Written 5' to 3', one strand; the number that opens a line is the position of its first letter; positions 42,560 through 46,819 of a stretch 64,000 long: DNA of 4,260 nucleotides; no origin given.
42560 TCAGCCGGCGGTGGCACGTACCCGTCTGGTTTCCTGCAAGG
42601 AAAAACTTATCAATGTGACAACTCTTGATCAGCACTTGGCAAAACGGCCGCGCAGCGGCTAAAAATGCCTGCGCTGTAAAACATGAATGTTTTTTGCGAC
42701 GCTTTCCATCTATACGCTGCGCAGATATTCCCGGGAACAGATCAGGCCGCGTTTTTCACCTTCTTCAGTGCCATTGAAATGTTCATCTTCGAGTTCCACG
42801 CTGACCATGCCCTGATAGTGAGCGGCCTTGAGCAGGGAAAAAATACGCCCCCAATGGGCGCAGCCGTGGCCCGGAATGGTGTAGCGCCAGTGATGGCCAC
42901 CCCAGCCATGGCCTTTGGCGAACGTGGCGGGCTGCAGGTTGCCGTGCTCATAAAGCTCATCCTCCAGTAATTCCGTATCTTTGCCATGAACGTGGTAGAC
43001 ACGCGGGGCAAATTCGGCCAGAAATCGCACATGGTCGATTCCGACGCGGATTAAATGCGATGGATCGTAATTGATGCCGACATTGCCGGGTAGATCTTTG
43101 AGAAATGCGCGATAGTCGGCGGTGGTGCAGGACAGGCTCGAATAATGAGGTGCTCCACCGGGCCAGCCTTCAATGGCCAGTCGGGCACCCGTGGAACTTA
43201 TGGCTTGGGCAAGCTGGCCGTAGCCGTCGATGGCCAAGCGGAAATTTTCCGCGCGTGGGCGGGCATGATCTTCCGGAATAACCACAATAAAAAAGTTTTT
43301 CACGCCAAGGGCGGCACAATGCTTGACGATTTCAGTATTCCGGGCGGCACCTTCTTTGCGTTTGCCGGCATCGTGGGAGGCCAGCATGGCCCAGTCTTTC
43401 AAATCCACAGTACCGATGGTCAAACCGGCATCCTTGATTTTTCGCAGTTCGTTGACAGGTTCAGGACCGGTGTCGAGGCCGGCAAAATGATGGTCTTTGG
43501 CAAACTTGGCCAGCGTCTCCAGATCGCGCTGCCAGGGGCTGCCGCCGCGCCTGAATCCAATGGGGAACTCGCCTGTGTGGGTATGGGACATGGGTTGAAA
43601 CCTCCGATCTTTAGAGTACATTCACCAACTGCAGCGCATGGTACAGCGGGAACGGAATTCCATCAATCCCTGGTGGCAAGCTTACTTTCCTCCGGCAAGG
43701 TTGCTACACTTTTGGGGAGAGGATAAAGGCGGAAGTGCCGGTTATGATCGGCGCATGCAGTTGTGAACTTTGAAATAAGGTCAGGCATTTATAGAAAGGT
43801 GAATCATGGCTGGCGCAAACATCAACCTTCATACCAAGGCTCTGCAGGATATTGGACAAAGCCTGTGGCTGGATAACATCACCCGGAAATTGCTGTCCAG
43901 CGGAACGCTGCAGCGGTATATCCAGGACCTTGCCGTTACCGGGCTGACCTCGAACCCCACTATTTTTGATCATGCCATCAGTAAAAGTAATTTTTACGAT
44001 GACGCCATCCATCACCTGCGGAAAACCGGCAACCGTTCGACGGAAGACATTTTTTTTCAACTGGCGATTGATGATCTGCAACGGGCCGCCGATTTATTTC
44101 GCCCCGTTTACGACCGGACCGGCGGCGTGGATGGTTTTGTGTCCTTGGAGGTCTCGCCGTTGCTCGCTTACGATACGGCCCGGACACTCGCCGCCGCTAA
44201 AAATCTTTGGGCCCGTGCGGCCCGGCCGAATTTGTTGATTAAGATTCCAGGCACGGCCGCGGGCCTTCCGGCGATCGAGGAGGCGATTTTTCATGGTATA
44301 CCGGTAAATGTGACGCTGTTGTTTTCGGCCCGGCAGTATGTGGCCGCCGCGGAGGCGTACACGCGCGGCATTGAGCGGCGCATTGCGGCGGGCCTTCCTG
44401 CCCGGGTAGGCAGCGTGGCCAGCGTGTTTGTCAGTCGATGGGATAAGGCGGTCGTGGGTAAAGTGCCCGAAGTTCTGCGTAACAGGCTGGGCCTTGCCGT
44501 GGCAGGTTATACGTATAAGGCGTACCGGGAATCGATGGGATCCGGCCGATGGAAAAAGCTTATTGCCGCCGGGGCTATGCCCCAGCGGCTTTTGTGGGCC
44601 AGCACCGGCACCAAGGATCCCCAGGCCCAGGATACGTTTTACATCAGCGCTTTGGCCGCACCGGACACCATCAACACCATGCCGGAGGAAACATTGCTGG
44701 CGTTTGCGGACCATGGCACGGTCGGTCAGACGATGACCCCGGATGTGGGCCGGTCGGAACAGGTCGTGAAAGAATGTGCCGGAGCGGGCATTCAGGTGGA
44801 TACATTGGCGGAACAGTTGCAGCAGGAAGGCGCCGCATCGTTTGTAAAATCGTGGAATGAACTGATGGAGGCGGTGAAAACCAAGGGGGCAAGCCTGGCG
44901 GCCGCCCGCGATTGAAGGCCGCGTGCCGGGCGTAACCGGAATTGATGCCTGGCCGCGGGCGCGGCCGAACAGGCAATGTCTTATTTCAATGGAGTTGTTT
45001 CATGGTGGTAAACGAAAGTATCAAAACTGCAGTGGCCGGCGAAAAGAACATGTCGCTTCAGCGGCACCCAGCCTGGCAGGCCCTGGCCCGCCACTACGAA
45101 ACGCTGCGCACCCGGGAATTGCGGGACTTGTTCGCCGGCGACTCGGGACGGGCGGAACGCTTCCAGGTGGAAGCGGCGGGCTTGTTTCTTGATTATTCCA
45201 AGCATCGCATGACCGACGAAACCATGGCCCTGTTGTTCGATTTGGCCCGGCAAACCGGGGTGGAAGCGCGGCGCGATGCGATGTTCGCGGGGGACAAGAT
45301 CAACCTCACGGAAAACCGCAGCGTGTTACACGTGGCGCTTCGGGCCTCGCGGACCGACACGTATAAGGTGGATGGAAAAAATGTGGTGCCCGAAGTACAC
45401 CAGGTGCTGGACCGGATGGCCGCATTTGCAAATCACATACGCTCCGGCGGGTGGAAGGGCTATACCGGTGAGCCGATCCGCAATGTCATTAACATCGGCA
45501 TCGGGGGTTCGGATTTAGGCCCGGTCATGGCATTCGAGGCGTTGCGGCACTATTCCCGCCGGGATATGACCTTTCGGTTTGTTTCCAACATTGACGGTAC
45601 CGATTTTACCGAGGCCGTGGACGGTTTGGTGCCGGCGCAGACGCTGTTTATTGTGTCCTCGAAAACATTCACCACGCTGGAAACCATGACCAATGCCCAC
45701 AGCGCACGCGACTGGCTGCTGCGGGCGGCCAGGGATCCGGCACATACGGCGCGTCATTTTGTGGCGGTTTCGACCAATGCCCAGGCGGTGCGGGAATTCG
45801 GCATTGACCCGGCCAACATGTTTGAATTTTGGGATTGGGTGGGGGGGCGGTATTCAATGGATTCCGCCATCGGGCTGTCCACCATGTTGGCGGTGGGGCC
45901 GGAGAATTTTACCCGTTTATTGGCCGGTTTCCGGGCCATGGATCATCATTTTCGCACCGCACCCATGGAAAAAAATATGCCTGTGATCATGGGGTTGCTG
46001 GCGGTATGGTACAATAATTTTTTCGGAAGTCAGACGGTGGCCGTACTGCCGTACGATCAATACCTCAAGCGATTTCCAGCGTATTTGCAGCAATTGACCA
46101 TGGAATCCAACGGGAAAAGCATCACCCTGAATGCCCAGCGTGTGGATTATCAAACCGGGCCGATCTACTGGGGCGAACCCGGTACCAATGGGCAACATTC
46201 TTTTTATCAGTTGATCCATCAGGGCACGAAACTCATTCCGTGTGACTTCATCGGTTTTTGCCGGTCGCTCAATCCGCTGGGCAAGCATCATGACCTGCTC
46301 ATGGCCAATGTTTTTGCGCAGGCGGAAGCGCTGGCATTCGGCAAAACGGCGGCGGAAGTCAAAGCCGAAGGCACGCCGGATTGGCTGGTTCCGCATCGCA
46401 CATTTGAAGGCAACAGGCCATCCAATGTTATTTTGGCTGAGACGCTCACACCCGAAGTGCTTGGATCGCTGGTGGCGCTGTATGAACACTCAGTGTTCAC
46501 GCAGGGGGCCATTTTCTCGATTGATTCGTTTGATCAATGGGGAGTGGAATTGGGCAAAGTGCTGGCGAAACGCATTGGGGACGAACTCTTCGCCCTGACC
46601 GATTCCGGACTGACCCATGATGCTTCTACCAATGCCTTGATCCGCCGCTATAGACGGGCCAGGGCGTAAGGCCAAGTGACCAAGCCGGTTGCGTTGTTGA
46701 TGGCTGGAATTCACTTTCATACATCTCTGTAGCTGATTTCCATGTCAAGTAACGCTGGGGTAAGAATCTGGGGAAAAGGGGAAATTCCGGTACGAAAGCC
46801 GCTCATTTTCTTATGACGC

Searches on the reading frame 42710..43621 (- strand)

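Call 94: search_protein_families(library=pfam, proteins=[window:42710-43621:-], max_evalue=0.001)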
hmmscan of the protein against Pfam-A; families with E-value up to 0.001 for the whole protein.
window:42710-43621:- (303 aa): 1 family
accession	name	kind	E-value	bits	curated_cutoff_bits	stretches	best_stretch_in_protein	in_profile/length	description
PF01261.30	AP_endonuc_2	-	2.5e-23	83.5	31.1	1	47-288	21-238/249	Xylose isomerase-like TIM barrel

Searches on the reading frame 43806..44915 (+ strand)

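Call 94: search_protein_families(library=pfam, proteins=[window:43806-44915:+], max_evalue=0.001)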
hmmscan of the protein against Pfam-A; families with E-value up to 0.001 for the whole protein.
window:43806-44915:+ (369 aa): 1 family
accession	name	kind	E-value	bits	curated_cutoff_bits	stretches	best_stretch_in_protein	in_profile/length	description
PF00923.25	TAL_FSA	-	1.9e-76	257.6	27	1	20-356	1-284/285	Transaldolase/Fructose-6-phosphate aldolase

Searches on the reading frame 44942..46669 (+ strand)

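Call 94: search_protein_families(library=pfam, proteins=[window:44942-46669:+], max_evalue=0.001)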
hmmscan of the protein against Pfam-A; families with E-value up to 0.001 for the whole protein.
window:44942-46669:+ (575 aa): 1 family
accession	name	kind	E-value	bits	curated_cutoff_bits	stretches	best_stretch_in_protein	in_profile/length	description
PF00342.24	PGI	-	2.4e-220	732.6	22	1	84-567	1-486/486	Phosphoglucose isomerase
